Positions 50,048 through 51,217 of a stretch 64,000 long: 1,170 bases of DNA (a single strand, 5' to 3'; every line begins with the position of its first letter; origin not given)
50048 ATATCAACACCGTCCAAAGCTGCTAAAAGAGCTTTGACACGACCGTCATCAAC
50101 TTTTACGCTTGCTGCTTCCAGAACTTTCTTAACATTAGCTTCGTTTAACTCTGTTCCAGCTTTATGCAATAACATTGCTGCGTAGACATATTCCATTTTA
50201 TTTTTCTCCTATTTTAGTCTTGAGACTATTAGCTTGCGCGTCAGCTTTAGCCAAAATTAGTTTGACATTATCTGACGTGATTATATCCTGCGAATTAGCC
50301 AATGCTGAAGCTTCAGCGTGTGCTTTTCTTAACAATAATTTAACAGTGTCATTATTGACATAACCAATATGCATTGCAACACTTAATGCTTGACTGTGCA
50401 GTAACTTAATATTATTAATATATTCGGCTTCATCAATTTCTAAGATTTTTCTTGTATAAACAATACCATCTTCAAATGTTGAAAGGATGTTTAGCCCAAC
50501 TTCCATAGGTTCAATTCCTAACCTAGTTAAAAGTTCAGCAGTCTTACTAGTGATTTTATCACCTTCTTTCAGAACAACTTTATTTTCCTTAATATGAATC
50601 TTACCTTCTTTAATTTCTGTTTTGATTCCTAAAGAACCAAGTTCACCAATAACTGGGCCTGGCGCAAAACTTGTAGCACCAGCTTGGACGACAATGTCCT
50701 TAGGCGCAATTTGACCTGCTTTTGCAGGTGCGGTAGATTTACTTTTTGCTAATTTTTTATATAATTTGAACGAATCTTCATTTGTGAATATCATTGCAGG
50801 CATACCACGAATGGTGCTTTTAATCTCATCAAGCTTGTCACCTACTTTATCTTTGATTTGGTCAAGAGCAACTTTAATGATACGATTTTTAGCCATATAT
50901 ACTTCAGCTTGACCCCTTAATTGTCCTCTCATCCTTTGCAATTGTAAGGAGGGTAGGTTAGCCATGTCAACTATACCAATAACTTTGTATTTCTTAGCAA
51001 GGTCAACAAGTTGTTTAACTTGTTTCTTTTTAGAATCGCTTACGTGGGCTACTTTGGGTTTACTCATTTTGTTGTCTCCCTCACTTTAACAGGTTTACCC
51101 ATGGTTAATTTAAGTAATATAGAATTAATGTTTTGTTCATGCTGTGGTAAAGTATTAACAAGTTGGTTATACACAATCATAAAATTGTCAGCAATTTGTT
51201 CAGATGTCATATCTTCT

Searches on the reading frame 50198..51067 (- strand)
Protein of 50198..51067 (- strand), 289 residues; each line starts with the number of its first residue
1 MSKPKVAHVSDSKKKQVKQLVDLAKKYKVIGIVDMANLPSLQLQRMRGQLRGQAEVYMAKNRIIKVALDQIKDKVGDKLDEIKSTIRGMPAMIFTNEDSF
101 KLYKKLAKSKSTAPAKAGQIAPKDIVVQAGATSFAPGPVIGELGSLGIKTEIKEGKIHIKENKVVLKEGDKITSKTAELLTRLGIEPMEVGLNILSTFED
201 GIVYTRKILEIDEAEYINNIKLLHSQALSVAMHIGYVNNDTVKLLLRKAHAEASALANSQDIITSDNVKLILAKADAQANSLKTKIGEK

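Call 55: search_protein_families(library=pfam, proteins=[window:50198-51067:-], max_evalue=0.00001)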
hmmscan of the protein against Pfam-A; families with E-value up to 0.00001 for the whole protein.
window:50198-51067:- (289 aa): 2 families
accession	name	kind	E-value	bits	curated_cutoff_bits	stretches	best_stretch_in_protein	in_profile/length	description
PF17777.6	RL10P_insert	-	2.1e-21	76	29.1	1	115-185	1-71/71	Insertion domain in 60S ribosomal protein L10P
PF00466.25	Ribosomal_L10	-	2.2e-20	73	22.8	1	11-109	4-98/100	Ribosomal protein L10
